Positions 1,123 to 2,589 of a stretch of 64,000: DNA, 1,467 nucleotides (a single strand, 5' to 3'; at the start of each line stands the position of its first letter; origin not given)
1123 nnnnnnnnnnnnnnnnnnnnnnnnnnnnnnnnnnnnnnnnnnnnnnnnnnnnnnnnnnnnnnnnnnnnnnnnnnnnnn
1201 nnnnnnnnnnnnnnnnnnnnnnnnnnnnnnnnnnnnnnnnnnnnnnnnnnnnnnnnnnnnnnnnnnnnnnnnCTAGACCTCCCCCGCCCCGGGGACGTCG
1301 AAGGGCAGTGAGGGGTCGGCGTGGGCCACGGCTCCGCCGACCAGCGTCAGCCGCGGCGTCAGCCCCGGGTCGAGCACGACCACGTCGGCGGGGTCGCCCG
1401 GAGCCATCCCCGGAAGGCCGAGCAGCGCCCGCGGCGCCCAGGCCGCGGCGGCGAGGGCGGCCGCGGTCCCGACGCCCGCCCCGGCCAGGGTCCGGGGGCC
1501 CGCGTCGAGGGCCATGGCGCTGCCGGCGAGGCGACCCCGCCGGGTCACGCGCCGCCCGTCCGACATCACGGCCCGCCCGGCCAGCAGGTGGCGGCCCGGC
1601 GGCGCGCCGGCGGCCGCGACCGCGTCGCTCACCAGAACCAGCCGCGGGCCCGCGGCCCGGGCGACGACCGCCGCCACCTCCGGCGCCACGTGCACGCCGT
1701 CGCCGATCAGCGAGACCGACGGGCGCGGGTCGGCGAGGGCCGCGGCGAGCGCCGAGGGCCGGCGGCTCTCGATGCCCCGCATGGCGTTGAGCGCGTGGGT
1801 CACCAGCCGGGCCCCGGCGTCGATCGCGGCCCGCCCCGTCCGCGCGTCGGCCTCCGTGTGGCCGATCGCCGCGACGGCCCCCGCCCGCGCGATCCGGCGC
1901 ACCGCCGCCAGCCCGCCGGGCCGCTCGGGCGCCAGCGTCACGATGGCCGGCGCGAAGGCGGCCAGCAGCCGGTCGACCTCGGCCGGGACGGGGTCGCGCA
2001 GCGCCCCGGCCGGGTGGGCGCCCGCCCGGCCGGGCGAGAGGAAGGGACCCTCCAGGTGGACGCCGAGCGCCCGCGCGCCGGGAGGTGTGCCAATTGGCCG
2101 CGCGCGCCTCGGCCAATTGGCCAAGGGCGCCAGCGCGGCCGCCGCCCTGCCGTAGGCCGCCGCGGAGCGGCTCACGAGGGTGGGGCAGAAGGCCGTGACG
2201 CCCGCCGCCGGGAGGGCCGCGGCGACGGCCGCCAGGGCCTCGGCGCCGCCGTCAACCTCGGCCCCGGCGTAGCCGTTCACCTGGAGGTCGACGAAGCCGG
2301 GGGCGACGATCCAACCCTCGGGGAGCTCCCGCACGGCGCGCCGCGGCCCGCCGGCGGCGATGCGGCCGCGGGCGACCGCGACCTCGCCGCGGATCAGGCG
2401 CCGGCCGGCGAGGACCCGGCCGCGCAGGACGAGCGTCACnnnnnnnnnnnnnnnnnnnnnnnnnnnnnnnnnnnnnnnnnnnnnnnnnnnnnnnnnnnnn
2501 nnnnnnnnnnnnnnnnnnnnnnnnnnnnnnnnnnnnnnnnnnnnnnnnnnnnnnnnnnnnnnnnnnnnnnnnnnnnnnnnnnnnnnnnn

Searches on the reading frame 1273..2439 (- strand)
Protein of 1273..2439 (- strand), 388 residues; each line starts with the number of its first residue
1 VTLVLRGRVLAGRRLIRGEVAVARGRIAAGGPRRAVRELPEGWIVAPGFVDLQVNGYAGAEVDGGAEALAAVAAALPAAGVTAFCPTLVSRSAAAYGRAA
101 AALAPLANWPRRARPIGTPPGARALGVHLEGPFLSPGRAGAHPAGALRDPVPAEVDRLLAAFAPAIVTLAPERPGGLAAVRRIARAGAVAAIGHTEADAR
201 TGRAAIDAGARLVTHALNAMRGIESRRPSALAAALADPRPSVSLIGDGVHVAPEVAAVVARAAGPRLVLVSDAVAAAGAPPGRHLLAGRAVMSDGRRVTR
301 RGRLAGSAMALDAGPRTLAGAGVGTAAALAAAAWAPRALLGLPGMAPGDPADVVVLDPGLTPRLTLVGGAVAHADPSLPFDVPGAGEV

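Call 29: search_protein_families(library=pfam, proteins=[window:1273-2439:-], max_evalue=0.01)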
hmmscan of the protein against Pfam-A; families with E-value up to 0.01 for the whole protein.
window:1273-2439:- (388 aa): 1 family
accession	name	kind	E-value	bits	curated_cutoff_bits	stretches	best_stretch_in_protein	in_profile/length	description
PF01979.26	Amidohydro_1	-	6.9e-07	29.3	25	1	44-362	1-322/345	Amidohydrolase family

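Call 79: find_homologous_proteins(query=window:1273-2439:-, max_evalue=1e-30)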
Query window:1273-2439:- (388 aa): 1188 proteins with E <= 1e-30 among 8000 candidates; the best 120 are listed.
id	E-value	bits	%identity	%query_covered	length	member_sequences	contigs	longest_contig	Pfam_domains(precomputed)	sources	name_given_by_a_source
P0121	5.9e-227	771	100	100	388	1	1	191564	PF01979.27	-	-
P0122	2.6e-171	588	78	100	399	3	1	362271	PF01979.27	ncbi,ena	-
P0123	3.4e-171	588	79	100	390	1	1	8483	PF01979.27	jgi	jgi:N-acetylglucosamine-6-phosphate deacetylase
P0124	4.6e-170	584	81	99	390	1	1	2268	PF01979.27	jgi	jgi:N-acetylglucosamine-6-phosphate deacetylase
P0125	2.0e-168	579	77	100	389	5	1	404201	PF01979.27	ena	-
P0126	2.3e-168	578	78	99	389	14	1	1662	PF01979.27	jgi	jgi:N-acetylglucosamine-6-phosphate deacetylase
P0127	4.1e-168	578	77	100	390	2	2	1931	PF01979.27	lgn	-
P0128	2.7e-167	575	78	99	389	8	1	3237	PF01979.27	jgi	-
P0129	6.8e-166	570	80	95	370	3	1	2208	PF01979.27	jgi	jgi:N-acetylglucosamine-6-phosphate deacetylase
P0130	1.8e-165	569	78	99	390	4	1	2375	PF01979.27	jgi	jgi:N-acetylglucosamine-6-phosphate deacetylase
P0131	4.2e-164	564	76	100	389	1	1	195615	PF01979.27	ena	-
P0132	2.5e-163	562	78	100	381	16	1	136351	PF01979.27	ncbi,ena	-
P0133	1.5e-162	559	77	100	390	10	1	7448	PF01979.27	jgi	jgi:N-acetylglucosamine-6-phosphate deacetylase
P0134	7.8e-162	557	76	99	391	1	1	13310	PF01979.27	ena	-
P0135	5.1e-145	502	79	82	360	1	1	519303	PF01979.27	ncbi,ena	-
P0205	5.0e-111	390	67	87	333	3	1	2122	PF01979.27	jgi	jgi:N-acetylglucosamine-6-phosphate deacetylase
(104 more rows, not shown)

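Call 85: find_encoding_contigs(protein=P0122, flank=10000, max_places=1)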
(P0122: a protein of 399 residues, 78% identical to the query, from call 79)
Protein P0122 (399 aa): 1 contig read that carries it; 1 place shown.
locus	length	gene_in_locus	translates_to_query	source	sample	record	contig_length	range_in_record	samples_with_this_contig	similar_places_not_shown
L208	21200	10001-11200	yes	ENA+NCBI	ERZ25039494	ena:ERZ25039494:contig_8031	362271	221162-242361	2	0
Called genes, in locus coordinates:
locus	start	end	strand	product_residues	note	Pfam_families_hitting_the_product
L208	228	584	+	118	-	-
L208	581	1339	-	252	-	-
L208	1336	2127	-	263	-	PF10370:Rv2993c-like_N (weak), PF01557:FAA_hydrolase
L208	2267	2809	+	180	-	PF01066:CDP-OH_P_transf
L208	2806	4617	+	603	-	PF13439:Glyco_transf_4, PF13579:Glyco_trans_4_4, PF13692:Glyco_trans_1_4 (weak), PF00534:Glycos_transf_1 (weak), PF13263:PHP_C (weak)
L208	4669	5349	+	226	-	PF03167:UDG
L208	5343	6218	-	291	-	PF00126:HTH_1, PF03466:LysR_substrate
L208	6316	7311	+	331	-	PF00248:Aldo_ket_red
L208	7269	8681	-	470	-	PF01938:TRAM (weak), PF05958:tRNA_U5-meth_tr (weak), PF13847:Methyltransf_31 (weak), PF05958:tRNA_U5-meth_tr (weak)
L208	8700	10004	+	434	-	-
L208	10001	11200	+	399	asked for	PF01979:Amidohydro_1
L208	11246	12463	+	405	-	-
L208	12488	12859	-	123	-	PF00795:CN_hydrolase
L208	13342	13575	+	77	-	PF01106:NifU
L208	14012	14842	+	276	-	PF14378:PAP2_3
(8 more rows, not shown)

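Call 86: find_encoding_contigs(protein=P0132, flank=10000, max_places=1)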
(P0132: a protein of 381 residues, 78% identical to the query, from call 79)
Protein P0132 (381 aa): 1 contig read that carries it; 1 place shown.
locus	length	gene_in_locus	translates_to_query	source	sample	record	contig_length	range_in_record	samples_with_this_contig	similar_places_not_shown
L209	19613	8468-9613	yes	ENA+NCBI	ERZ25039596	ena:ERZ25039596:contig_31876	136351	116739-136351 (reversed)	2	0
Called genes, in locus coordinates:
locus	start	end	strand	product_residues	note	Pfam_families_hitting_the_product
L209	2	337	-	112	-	?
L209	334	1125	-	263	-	PF10370:Rv2993c-like_N, PF01557:FAA_hydrolase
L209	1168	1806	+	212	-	PF01066:CDP-OH_P_transf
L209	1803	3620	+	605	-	PF13439:Glyco_transf_4, PF13579:Glyco_trans_4_4, PF13692:Glyco_trans_1_4, PF13263:PHP_C (weak)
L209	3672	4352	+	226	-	PF03167:UDG (weak)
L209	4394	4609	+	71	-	-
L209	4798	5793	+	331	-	PF00248:Aldo_ket_red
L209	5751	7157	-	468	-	PF01938:TRAM (weak), PF05958:tRNA_U5-meth_tr (weak), PF03602:Cons_hypoth95 (weak), PF13847:Methyltransf_31 (weak), PF05958:tRNA_U5-meth_tr (weak)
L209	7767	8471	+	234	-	-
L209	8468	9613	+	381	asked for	PF01979:Amidohydro_1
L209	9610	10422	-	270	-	PF00795:CN_hydrolase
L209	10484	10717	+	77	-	PF01106:NifU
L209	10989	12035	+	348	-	PF14378:PAP2_3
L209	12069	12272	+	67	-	-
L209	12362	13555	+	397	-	PF02113:Peptidase_S13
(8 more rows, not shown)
